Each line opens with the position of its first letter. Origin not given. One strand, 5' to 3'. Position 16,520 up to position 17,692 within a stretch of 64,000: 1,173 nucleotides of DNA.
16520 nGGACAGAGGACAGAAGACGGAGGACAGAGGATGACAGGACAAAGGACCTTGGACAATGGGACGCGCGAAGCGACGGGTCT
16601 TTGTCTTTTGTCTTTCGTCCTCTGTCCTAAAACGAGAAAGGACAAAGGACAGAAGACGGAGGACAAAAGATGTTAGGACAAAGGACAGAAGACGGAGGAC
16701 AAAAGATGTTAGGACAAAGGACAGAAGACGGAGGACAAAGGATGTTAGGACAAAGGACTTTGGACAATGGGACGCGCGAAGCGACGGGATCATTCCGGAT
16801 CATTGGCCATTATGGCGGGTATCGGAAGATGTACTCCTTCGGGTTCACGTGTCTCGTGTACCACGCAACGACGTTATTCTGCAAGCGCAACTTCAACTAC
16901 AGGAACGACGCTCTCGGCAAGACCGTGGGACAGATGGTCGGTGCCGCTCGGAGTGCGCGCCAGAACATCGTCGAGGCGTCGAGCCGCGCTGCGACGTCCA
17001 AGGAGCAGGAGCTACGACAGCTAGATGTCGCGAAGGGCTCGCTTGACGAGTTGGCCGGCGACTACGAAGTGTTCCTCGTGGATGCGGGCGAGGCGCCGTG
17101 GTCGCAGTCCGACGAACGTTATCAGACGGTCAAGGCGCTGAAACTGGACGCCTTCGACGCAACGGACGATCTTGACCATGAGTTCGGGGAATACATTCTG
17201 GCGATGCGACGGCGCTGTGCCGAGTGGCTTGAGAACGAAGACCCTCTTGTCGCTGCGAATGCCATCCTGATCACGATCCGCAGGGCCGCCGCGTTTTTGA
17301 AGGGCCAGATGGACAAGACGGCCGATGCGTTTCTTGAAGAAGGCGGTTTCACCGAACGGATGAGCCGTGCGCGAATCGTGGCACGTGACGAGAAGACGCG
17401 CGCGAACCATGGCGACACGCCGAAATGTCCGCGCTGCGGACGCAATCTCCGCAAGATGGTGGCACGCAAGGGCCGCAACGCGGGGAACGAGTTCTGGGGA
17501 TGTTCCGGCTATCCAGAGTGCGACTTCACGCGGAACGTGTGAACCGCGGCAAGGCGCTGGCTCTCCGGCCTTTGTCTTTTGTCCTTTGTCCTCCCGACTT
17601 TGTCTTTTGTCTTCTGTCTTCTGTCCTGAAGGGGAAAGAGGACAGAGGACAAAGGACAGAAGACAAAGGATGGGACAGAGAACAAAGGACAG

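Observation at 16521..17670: Four-helix-bundle gene appears to sit in the loop of a long simple-word hairpin, next to an 'empty' twin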

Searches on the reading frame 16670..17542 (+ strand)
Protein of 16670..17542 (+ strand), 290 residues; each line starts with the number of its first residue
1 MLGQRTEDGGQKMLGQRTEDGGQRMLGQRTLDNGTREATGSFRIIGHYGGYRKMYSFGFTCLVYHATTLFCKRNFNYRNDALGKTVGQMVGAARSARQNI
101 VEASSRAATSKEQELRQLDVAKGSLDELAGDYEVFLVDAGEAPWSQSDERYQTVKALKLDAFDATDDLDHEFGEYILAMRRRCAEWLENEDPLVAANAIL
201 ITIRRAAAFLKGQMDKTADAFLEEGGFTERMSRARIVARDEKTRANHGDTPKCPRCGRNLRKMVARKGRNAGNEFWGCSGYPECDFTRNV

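Call 14: search_protein_families(library=ncbifam, proteins=[window:16670-17542:+], max_evalue=0.01)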
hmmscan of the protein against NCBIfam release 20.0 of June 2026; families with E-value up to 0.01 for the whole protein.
window:16670-17542:+ (290 aa): 4 families
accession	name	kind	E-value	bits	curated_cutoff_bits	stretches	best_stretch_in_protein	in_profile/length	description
TIGR04258.1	4helix_suffix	equivalog_domain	2e-13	50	40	1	194-239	3-48/49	four helix bundle suffix domain-containing protein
TIGR02436.1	TIGR02436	subfamily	1.8e-05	24.9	24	1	85-129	27-69/109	four helix bundle protein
NF005555.0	PRK07220.1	equivalog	0.00021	19.7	635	1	252-287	591-622/740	DNA topoisomerase I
NF011532.0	PRK14973.1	equivalog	0.00051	17.9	930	1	250-287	588-620/936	DNA topoisomerase I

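Call 15: search_protein_families(library=pfam, proteins=[window:16670-17542:+], max_evalue=0.01)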
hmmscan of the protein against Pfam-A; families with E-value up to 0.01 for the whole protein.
window:16670-17542:+ (290 aa): 3 families
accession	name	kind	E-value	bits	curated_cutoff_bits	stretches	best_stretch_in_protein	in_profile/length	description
PF01396.24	Zn_ribbon_Top1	-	2.8e-10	40.3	32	1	252-289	3-35/39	Topoisomerase DNA binding C4 zinc finger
PF05635.17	23S_rRNA_IVP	-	3.3e-05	24.5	33.8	1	85-129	31-73/106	23S rRNA-intervening sequence protein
PF06839.17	Zn_ribbon_GRF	-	0.0033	18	25.9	1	251-286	1-38/45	GRF zinc finger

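Call 16: find_homologous_proteins(query=window:16742-17542:+, max_evalue=0.00001)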
Query window:16742-17542:+ (266 aa): 911 proteins with E <= 0.00001 among 2089 candidates; the best 120 are listed.
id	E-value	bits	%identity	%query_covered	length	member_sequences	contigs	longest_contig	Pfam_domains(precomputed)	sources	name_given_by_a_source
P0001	7.1e-168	574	94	100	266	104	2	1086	PF01396.25,PF05635.18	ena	-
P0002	2.0e-166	570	94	100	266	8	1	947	PF01396.25,PF05635.18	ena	-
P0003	6.7e-161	552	91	99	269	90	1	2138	PF01396.25,PF05635.18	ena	-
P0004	2.5e-150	517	83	100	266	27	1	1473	PF01396.25,PF05635.18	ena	-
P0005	2.9e-147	507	88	100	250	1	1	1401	PF01396.25,PF05635.18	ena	-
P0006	5.9e-146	503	86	94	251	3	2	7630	PF01396.25,PF05635.18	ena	-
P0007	6.0e-145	499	86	93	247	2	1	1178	PF01396.25,PF05635.18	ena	-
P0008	1.1e-144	499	85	94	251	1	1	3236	PF01396.25,PF05635.18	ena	-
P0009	1.8e-144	498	85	94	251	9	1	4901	PF01396.25,PF05635.18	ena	-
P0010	3.0e-142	490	85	93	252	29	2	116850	PF01396.25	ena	-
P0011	2.1e-141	488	85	93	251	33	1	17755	PF01396.25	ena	-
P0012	2.7e-141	487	84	93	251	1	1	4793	PF01396.25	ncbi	-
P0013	1.2e-140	485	84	93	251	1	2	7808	PF01396.25,PF05635.18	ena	-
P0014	1.7e-137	475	83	93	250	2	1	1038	PF01396.25,PF05635.18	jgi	-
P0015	2.1e-137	475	83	93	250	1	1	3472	PF01396.25,PF05635.18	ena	-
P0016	7.6e-137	473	83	93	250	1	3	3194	PF01396.25,PF05635.18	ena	-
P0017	2.0e-136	471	81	94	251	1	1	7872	PF01396.25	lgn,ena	-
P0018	2.8e-136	471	83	93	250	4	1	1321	PF01396.25,PF05635.18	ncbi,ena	-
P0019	5.1e-136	470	86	89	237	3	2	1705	PF01396.25,PF05635.18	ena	-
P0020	9.7e-136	469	83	93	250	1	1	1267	PF01396.25,PF05635.18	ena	-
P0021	9.9e-136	469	82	93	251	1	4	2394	PF01396.25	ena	-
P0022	6.8e-135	466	82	93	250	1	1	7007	PF01396.25,PF05635.18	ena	-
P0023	1.9e-133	462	79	95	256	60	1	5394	PF01396.25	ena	-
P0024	4.1e-131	454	79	94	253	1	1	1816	PF01396.25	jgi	-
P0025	8.8e-131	453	77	92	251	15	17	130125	PF01396.25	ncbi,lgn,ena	-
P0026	5.9e-130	450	79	93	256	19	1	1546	PF01396.25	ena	-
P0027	6.1e-129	447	82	89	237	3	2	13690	PF01396.25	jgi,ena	-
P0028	5.1e-127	441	77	92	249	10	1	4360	PF01396.25,PF05635.18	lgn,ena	-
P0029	7.5e-127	440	77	92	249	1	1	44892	PF01396.25,PF05635.18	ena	-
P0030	1.4e-125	436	76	92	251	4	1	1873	PF01396.25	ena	-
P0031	6.3e-125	434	74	92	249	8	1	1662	PF01396.25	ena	-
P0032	1.2e-124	433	78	89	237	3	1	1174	PF01396.25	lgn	-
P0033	2.1e-124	432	76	93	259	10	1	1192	PF01396.25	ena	-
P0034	2.2e-124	432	76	92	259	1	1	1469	PF01396.25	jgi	jgi:restriction system protein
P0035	4.6e-124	431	75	93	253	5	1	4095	PF01396.25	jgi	-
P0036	8.1e-124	430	74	92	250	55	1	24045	PF01396.25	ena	-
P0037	2.1e-123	429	74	93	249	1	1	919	PF01396.25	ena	-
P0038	5.5e-123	427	73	93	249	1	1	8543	PF01396.25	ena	-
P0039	6.2e-123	427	75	94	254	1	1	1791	PF01396.25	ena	-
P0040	8.3e-123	427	75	94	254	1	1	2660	PF01396.25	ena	-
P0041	1.4e-122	426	73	93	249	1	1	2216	PF01396.25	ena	-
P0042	2.0e-122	426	73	93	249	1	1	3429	PF01396.25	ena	-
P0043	2.3e-122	425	76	92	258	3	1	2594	PF01396.25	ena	-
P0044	4.0e-122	425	79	89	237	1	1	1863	PF01396.25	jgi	-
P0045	7.5e-122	424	75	92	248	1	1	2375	PF01396.25,PF05635.18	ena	-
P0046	9.7e-122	423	74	93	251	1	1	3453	PF01396.25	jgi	-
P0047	1.2e-121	423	73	92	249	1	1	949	PF01396.25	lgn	-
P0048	1.8e-121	422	71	97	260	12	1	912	PF01396.25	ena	-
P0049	1.9e-121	422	74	92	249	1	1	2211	PF01396.25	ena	-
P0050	2.9e-121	422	73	92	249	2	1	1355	PF01396.25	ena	-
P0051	3.5e-121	421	74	93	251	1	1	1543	PF01396.25,PF05635.18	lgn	-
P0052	9.0e-121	420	73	94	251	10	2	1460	PF01396.25,PF05635.18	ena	-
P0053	9.2e-121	420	72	94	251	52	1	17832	PF01396.25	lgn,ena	-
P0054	1.2e-120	420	73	93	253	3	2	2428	PF01396.25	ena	-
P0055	2.6e-120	419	74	92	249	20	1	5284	PF01396.25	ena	-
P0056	6.0e-120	417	72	93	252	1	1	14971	PF01396.25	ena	-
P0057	8.0e-120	417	76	88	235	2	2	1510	PF01396.25,PF05635.18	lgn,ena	-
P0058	1.3e-119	416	73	92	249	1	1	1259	PF01396.25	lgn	-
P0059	2.2e-119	416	72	92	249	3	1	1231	PF01396.25,PF05635.18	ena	-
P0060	3.5e-119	415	73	92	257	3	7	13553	PF01396.25,PF05635.18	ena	-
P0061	2.4e-118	412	71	92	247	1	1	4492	PF01396.25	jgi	-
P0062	3.0e-118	412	70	93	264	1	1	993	PF01396.25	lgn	-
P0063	4.1e-118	411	79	86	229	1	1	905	PF01396.25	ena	-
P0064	4.2e-118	411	72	92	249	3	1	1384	PF01396.25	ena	-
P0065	6.9e-118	411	73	92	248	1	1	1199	PF01396.25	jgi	-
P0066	3.5e-117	408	71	92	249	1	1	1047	PF01396.25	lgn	-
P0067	6.1e-117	408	72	93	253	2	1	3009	PF01396.25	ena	-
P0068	2.0e-116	406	73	92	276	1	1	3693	PF01396.25,PF05635.18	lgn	-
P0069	2.3e-116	406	71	93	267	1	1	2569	PF01396.25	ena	-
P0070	3.6e-116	405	70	93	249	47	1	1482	PF01396.25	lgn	-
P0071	1.2e-115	403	73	89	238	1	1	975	PF01396.25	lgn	-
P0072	2.1e-115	403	76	89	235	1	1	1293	PF01396.25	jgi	-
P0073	2.0e-114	399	67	93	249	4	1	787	PF01396.25,PF05635.18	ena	-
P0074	9.6e-114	397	69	93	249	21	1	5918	PF01396.25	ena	-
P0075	1.3e-112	393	69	92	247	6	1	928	PF01396.25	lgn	-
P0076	3.4e-112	392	68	93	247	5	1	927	PF01396.25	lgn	-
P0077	1.3e-111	390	70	93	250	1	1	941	PF01396.25,PF05635.18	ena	-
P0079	2.6e-111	389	66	93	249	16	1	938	PF01396.25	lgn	-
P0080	5.4e-111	388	70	92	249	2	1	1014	PF01396.25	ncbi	-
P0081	9.4e-110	384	69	93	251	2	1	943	PF01396.25,PF05635.18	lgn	-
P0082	8.4e-109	381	66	94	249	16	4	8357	PF01396.25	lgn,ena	-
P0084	1.7e-107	377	64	94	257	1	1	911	PF01396.25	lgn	-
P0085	6.7e-107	375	71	88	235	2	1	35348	PF01396.25,PF05635.18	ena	-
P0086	1.1e-106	374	69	88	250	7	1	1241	PF01396.25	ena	-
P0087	1.2e-106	374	65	94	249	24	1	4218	PF01396.25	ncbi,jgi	jgi:four helix bundle suffix protein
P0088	2.0e-106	373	67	92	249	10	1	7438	PF01396.25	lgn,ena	-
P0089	2.4e-106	373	70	89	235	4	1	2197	PF01396.25,PF05635.18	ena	-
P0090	3.5e-106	372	67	93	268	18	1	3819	PF01396.25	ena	-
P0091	1.2e-105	371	65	93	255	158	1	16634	PF01396.25,PF05635.18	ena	-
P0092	1.5e-105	370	87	70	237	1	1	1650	PF05635.18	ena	-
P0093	1.5e-104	367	67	92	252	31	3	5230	PF01396.25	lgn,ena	-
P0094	1.6e-104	367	81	76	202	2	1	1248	PF01396.25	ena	-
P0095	1.6e-104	367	65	92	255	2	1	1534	PF01396.25,PF05635.18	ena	-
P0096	1.6e-104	367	66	92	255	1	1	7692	PF01396.25,PF05635.18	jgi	-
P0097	1.7e-104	367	66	95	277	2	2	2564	PF05635.18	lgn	-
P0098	2.0e-104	367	66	92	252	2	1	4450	PF01396.25,PF05635.18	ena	-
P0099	2.6e-104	366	65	92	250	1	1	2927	PF01396.25,PF05635.18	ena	-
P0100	2.8e-104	366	65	93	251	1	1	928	PF01396.25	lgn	-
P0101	3.6e-104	366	65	92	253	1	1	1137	PF01396.25,PF05635.18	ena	-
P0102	3.8e-104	366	66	92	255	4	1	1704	PF01396.25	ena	-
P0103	3.9e-104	366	65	92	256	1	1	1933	PF01396.25,PF05635.18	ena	-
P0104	4.4e-104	365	66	92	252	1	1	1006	PF01396.25,PF05635.18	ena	-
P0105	5.7e-104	365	65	92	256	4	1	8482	PF01396.25,PF05635.18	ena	-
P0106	9.4e-104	364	65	92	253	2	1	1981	PF01396.25,PF05635.18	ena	-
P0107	1.1e-103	364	65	92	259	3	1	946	PF01396.25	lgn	-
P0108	1.1e-103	364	67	92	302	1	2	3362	PF01396.25,PF05635.18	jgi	-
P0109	1.3e-103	364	66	92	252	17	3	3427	PF01396.25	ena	-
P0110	1.3e-103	364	66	93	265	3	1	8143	PF01396.25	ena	-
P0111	1.5e-103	364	65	92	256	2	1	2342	PF01396.25,PF05635.18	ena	-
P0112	1.7e-103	364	66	92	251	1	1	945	PF01396.25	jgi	jgi:four helix bundle suffix protein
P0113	2.0e-103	363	65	92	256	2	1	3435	PF01396.25,PF05635.18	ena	-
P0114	2.1e-103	363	65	92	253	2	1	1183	PF01396.25,PF05635.18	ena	-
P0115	3.0e-103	363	64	92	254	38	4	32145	PF01396.25,PF05635.18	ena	-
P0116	3.1e-103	363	65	92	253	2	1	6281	PF01396.25,PF05635.18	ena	-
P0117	3.9e-103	362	65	93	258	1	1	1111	PF01396.25,PF05635.18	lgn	-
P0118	4.0e-103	362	65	92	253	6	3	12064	PF01396.25,PF05635.18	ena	-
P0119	4.4e-103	362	65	92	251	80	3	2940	PF01396.25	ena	-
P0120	5.3e-103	362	65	95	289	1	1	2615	PF01396.25,PF05635.18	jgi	-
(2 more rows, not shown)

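Call 18: find_encoding_contigs(protein=P0025, flank=3000, max_places=10)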
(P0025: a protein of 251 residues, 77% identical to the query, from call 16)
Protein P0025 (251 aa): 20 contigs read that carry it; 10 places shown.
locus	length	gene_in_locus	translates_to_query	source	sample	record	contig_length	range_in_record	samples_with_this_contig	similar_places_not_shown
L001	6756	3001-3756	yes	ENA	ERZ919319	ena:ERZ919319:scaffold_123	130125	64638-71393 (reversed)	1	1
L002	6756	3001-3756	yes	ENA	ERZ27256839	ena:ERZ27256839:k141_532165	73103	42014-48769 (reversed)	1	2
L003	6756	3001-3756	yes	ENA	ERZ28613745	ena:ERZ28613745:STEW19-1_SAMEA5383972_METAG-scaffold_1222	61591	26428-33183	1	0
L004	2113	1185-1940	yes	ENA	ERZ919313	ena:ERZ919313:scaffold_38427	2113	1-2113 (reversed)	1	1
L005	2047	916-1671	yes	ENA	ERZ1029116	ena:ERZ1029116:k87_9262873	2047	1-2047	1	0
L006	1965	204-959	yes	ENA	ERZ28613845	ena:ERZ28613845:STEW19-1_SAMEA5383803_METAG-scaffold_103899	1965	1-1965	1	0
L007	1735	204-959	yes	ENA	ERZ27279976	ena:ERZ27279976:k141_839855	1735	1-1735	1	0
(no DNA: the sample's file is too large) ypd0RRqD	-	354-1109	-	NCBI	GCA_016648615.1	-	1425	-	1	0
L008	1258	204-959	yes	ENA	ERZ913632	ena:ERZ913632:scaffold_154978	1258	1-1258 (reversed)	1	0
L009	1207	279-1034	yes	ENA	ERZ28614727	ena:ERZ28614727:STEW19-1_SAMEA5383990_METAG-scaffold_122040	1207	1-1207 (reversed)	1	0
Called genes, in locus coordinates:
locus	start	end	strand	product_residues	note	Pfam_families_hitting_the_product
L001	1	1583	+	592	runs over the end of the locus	-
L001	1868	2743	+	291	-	PF09994:T6SS_Tle1-like_cat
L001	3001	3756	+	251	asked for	PF01396:Zn_ribbon_Top1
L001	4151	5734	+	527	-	PF09820:AAA-ATPase_like, PF08011:PDDEXK_9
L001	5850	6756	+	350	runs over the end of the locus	PF00535:Glycos_transf_2, PF13641:Glyco_tranf_2_3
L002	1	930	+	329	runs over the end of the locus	PF00535:Glycos_transf_2, PF13641:Glyco_tranf_2_3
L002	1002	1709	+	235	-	PF01128:IspD, PF12804:NTP_transf_3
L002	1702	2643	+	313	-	PF04991:LicD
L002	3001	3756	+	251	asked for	PF01396:Zn_ribbon_Top1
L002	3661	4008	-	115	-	-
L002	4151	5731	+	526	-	PF09820:AAA-ATPase_like, PF08011:PDDEXK_9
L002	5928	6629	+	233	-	PF00483:NTP_transferase, PF12804:NTP_transf_3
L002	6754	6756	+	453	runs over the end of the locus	PF00324:AA_permease, PF13520:AA_permease_2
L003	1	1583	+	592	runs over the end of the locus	-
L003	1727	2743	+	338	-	PF09994:T6SS_Tle1-like_cat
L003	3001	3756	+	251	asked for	PF01396:Zn_ribbon_Top1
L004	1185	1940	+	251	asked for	PF01396:Zn_ribbon_Top1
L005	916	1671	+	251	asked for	PF01396:Zn_ribbon_Top1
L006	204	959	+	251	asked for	PF01396:Zn_ribbon_Top1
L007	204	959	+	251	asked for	PF01396:Zn_ribbon_Top1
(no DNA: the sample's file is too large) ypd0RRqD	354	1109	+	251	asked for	PF01396:Zn_ribbon_Top1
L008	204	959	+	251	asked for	PF01396:Zn_ribbon_Top1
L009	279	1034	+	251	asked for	PF01396:Zn_ribbon_Top1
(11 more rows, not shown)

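Call 24: find_encoding_contigs(protein=P0003, flank=3000, max_places=6)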
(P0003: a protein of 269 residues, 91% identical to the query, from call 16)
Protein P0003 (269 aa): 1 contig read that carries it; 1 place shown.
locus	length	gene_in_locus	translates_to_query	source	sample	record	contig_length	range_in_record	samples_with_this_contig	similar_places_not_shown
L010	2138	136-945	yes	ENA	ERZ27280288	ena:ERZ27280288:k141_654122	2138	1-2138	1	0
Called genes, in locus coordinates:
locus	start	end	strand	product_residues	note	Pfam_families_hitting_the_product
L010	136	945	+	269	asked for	PF05635:23S_rRNA_IVP (faint), PF01396:Zn_ribbon_Top1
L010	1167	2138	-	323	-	?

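Call 25: find_encoding_contigs(protein=P0001, flank=3000, max_places=6)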
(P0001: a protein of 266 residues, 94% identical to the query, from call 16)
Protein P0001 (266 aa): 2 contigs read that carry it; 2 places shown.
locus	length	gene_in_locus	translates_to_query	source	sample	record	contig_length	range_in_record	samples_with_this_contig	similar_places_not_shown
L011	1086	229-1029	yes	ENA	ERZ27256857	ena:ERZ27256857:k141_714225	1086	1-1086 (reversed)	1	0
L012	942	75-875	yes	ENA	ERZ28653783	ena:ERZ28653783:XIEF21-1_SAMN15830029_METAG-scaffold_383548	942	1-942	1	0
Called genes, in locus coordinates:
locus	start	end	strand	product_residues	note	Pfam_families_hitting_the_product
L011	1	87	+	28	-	?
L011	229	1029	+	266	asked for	PF05635:23S_rRNA_IVP (faint), PF01396:Zn_ribbon_Top1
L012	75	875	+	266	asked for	PF05635:23S_rRNA_IVP (faint), PF01396:Zn_ribbon_Top1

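Call 26: find_encoding_contigs(protein=P0010, flank=4000, max_places=6)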
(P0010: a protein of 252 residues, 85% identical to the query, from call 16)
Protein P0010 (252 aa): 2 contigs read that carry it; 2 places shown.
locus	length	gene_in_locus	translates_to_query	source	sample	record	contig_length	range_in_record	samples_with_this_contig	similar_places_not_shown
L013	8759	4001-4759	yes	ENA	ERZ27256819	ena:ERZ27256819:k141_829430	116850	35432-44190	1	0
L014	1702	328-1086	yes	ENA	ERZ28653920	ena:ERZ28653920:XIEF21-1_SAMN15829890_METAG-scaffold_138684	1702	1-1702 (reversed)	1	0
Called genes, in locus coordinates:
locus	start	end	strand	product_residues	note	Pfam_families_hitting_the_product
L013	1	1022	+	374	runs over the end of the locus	PF14397:ATPgrasp_ST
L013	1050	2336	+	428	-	PF27533:CapK_C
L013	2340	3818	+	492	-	PF04932:Wzy_C (weak)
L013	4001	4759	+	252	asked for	PF01396:Zn_ribbon_Top1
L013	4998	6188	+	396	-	PF13173:AAA_14, PF13635:DUF4143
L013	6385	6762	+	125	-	PF01880:Desulfoferrodox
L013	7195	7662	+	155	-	PF13366:PDDEXK_3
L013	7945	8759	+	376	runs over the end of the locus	PF20703:nSTAND1 (weak), PF01637:ATPase_2 (weak), PF13191:AAA_16, PF13173:AAA_14 (faint)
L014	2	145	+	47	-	?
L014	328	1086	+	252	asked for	PF01396:Zn_ribbon_Top1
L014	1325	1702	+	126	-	?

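Call 35: find_related_loci(query=A1, collection=genome_contigs, flank=3000)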
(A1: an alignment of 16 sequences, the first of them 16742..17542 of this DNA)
Query A1 (266 aa) in genome_contigs; peptide patterns used: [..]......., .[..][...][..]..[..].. (x = any residue, [..] = any of these).
597 stretches matched a pattern (row limit reached: there are more); 59 encode a relative of the query (tblastn E <= 1e-3); 58 distinct loci.
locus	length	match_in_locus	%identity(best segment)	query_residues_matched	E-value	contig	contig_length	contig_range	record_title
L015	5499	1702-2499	99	1-266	0e+0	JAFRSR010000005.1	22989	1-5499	MAG: Kiritimatiellae bacterium isolate RGIG2765 Goat_Omasum-5__c4528, whole genome shotgun sequence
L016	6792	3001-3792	93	3-266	2e-170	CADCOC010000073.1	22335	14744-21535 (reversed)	uncultured bacterium isolate RUG14821 genome assembly, contig: RUG14821_asm_73, whole genome shotgun sequence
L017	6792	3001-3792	91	3-266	1e-157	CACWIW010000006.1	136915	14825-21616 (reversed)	uncultured bacterium isolate RUG10619 genome assembly, contig: RUG10619_asm_6, whole genome shotgun sequence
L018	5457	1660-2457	83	1-266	7e-156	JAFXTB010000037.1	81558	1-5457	MAG: Kiritimatiellae bacterium isolate RGIG6720 Sheep_Rumen-2__c217007, whole genome shotgun sequence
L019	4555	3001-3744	72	15-264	7e-123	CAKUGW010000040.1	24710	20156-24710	MAG: uncultured Kiritimatiellaeota bacterium isolate REFINED_METABAT215_TOP10_CONTIGS_1500_ASSEMBLY_K77_MERGED__Nepal_Mo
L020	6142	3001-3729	73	20-264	1e-120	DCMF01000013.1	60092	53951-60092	MAG TPA_asm: Verrucomicrobia bacterium UBA1629 UBA1629_contig_729, whole genome shotgun sequence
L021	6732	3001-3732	65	19-264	1e-109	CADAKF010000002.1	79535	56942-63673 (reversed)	uncultured bacterium isolate RUG13365 genome assembly, contig: RUG13365_asm_2, whole genome shotgun sequence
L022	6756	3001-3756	63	11-264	3e-108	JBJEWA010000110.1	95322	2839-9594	MAG: Kiritimatiellia bacterium isolate LOHA43_bin.016 NODE_63_length_95322_cov_7.592146, whole genome shotgun sequence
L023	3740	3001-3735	63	14-260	3e-108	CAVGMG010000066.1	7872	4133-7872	Alistipes onderdonkii isolate H07668-L1_cleanbin_000053 genome assembly, contig: Spades_H07668-L1_contig_4679, whole gen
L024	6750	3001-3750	62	11-264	2e-104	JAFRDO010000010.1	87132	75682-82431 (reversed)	MAG: Kiritimatiellae bacterium isolate RGIG2398 Goat_Ileum-4__c21984, whole genome shotgun sequence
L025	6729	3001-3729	64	19-264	1e-104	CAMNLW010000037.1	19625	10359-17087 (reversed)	MAG: uncultured Verrucomicrobia bacterium isolate SRR873596_bin.102_metaWRAP_v1.3_MAG genome assembly, contig: NODE.6209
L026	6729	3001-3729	64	20-265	1e-104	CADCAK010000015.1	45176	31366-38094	uncultured bacterium isolate RUG14463 genome assembly, contig: RUG14463_asm_15, whole genome shotgun sequence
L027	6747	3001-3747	63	13-264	1e-103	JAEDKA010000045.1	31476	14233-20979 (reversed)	MAG: Kiritimatiellae bacterium isolate MAG202 NODE_889_length_31476_cov_25.835015, whole genome shotgun sequence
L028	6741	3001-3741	64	15-264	5e-103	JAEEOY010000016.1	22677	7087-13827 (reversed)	MAG: Kiritimatiellae bacterium isolate Tb.RUG.298 NODE_217745_length_22677_cov_2.284257, whole genome shotgun sequence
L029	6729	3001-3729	61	20-265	1e-102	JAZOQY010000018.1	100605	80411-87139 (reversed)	MAG: Kiritimatiellia bacterium isolate T1900045564_YK20190258.MAGScoT_cleanbin_000015 SGB_7927_k141_273320, whole genome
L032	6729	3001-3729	62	20-265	7e-102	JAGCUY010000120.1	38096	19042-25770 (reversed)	MAG: Kiritimatiellae bacterium isolate RGIG10146 Yak_Rumen-4__c1213391, whole genome shotgun sequence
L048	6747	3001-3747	58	16-265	1e-97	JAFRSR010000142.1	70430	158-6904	MAG: Kiritimatiellae bacterium isolate RGIG2765 Goat_Omasum-5__c223302, whole genome shotgun sequence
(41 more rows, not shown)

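Call 64: search_solved_structures(query=A1, max_evalue=1)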
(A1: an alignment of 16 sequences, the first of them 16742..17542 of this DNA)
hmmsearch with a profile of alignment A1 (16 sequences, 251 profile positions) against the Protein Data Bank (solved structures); distinct sequences matched with E-value up to 1: 15.
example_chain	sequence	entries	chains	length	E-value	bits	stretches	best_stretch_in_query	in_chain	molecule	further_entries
3wwt_A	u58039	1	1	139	0.023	17.5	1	135-225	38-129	Signal transducer and activator of transcription 1-alpha/beta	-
5li0_4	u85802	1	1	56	0.078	15.7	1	190-234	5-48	50S ribosomal protein L32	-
4wce_Z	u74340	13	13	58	0.084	15.6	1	190-234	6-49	50S ribosomal protein L32 | Large ribosomal subunit protein bL32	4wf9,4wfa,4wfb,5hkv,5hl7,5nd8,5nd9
4cgy_A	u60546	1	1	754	0.17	14.6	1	171-246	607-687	DNA TOPOISOMERASE 3-ALPHA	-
4cht_A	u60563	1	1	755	0.17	14.6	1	171-246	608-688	DNA TOPOISOMERASE 3-ALPHA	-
7jl5_A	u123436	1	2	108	0.39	13.4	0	210-240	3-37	Endonuclease 8-like 3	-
1yvl_A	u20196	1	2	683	0.49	13.1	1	135-225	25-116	Signal transducer and activator of transcription 1-alpha/beta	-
8yyu_A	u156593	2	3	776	0.54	13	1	135-225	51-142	Signal transducer and activator of transcription 1-alpha/beta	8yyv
7p48_Z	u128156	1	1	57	0.6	12.8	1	190-233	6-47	50S ribosomal protein L32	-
5t7v_LE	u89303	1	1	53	0.74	12.5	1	190-233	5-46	50S ribosomal protein L32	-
5ngm_AZ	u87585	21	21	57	0.76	12.5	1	190-233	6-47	50S ribosomal protein L32 | Large ribosomal subunit protein bL32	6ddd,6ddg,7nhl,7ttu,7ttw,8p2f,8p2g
9i5t_4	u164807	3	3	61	0.84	12.3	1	190-219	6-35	Large ribosomal subunit protein bL32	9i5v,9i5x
6fxc_AZ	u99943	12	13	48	0.87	12.3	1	190-233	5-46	50S ribosomal protein L32 | Large ribosomal subunit protein bL32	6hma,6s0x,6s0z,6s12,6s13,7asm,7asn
6wqn_N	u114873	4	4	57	0.9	12.2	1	190-233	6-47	50S ribosomal protein L32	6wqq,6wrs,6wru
7omk_A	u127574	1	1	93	0.92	12.2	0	211-240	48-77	Endonuclease 8-like 3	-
